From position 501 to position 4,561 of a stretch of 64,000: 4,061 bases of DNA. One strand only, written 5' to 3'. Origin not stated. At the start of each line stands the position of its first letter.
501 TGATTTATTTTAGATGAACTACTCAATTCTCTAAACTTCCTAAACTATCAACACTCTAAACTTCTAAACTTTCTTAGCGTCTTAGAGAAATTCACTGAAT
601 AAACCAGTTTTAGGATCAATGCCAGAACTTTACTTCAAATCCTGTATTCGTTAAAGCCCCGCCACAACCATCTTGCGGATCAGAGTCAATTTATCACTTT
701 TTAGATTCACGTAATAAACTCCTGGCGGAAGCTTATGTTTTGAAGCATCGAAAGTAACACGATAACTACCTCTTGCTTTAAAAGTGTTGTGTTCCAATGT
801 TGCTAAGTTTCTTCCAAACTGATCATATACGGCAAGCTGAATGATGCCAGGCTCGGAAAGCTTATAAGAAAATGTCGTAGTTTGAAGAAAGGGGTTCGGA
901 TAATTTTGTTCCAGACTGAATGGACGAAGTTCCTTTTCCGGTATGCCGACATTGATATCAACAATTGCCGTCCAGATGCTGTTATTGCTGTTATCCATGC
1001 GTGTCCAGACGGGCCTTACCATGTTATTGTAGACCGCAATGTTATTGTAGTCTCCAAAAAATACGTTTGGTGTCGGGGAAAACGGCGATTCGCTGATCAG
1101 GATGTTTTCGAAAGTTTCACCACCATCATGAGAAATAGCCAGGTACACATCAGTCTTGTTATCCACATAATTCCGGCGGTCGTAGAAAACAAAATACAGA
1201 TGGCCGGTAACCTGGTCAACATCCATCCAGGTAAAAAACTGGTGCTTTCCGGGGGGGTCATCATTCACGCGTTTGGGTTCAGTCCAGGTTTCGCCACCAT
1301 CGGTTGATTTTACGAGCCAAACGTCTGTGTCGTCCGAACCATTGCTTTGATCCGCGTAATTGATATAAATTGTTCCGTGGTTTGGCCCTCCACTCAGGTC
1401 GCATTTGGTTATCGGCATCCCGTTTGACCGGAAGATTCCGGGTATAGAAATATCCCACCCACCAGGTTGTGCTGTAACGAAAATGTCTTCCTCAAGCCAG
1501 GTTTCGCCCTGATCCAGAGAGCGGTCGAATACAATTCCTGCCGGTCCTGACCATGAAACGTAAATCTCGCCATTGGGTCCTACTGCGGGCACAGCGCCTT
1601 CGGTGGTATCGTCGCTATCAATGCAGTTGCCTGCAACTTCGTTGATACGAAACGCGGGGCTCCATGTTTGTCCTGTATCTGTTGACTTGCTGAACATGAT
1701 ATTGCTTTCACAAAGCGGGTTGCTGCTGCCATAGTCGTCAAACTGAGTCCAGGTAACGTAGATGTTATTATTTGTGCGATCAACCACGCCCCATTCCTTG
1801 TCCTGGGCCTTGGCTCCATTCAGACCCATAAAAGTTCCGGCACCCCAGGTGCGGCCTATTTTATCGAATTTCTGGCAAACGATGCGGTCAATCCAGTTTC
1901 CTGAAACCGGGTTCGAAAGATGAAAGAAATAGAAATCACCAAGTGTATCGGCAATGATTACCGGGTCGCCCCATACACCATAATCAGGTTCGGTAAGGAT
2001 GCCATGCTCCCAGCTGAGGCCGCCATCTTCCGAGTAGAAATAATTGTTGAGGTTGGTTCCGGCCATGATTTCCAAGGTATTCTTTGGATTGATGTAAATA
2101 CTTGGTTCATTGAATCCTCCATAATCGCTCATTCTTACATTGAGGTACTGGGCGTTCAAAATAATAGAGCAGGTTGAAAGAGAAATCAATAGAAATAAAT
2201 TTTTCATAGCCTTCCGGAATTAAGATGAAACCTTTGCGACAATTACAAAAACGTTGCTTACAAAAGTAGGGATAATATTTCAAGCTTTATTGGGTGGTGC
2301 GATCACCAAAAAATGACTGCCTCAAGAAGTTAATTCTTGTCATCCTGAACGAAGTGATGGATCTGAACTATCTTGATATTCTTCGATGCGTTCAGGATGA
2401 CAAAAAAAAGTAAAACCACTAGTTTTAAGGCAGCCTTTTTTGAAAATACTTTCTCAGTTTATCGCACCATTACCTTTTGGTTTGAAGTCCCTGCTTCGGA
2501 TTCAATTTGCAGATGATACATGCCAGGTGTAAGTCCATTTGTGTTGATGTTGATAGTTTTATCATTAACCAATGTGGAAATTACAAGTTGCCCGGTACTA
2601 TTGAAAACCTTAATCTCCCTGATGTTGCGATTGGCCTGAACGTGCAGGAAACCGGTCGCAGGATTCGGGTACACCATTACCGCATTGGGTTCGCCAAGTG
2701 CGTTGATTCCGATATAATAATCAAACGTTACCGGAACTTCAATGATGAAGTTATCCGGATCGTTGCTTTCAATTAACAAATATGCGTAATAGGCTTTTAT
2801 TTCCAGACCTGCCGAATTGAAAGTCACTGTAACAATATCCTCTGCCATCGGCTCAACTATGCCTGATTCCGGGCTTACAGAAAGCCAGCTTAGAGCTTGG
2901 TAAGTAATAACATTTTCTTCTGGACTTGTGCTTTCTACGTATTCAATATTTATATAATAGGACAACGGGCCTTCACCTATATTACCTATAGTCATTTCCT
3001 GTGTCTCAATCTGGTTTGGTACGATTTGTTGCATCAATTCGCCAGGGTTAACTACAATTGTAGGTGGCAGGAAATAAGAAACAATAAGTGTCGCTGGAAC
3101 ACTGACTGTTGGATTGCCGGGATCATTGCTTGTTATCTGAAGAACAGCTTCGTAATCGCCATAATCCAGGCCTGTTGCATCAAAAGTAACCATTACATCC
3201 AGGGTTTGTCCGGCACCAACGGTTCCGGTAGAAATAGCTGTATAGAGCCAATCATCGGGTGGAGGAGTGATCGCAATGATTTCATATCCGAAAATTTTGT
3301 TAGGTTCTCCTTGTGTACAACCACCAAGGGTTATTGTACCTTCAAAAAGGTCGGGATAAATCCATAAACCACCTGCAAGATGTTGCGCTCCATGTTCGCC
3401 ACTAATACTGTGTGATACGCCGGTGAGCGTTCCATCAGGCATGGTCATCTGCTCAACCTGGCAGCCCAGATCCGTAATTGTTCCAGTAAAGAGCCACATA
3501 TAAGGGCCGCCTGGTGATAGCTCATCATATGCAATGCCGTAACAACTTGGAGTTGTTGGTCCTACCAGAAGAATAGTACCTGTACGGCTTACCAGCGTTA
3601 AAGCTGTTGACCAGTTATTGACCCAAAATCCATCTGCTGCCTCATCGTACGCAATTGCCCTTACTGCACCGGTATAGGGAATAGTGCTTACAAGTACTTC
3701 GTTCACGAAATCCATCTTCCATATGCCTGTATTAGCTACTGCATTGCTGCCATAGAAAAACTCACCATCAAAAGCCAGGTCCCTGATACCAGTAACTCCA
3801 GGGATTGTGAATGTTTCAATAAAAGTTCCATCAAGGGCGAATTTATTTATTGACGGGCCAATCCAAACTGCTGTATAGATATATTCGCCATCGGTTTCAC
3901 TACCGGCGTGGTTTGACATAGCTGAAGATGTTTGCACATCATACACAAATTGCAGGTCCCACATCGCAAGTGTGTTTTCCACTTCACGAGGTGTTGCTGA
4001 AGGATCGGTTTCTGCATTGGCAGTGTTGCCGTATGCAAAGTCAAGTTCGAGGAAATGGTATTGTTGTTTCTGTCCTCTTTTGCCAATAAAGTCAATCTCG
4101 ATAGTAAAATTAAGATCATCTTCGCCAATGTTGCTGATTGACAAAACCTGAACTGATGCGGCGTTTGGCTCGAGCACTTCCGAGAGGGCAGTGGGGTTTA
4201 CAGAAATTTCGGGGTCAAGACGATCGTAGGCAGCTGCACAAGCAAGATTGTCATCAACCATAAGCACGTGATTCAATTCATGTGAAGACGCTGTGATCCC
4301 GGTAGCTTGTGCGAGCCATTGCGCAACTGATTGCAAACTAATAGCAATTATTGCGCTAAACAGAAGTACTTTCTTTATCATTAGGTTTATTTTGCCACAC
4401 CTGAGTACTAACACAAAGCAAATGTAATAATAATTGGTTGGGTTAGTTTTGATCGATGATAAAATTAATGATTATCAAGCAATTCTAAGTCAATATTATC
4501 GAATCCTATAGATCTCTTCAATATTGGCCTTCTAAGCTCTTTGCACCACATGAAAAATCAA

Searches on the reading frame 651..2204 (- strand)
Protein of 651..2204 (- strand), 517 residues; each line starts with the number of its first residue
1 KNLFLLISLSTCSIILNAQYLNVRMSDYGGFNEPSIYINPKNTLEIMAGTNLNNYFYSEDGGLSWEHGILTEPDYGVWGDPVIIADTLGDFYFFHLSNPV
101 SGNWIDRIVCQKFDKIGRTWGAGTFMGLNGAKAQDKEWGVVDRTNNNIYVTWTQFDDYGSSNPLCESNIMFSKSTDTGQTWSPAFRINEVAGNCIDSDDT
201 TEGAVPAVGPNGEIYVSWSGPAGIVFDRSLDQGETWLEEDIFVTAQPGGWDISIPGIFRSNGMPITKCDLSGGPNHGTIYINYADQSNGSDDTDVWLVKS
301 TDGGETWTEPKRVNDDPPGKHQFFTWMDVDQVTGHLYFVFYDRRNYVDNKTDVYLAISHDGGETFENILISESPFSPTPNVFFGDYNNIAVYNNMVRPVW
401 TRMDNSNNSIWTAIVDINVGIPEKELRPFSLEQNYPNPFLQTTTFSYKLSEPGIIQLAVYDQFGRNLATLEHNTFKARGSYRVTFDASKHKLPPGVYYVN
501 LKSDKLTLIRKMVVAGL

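Call 67: search_protein_families(library=pfam, proteins=[window:651-2204:-], max_evalue=0.00001)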
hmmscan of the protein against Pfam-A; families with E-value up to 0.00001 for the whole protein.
window:651-2204:- (517 aa): 4 families
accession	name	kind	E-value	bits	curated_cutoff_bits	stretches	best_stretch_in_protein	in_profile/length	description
PF02012.26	BNR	-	1.2e-08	34.1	27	0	300-308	3-11/12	BNR/Asp-box repeat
PF24316.1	Tli3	-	2.9e-07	31.3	27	0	347-377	78-108/129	T6SS Tli3 immunity protein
PF13088.12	BNR_2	-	5.5e-07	29.7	31.4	0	169-369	20-252/277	BNR repeat-like domain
PF18962.6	Por_Secre_tail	-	5e-06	27.1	27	0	435-514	2-75/75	Secretion system C-terminal sorting domain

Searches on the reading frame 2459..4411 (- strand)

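Call 67: search_protein_families(library=pfam, proteins=[window:2459-4411:-], max_evalue=0.00001)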
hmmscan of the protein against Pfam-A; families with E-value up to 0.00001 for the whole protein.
window:2459-4411:- (650 aa): 3 families
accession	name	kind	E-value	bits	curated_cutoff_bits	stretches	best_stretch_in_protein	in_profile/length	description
PF18962.6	Por_Secre_tail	-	3.8e-14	53.2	27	1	580-649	1-75/75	Secretion system C-terminal sorting domain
PF19190.6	BACON_2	-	3.2e-08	33.8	25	0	504-550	35-84/94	Viral BACON domain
PF22544.2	HYDIN_VesB_CFA65-like_Ig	-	5.1e-08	33.5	25.5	0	394-436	54-93/100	HYDIN/CFA65/VesB-like, Ig-like domain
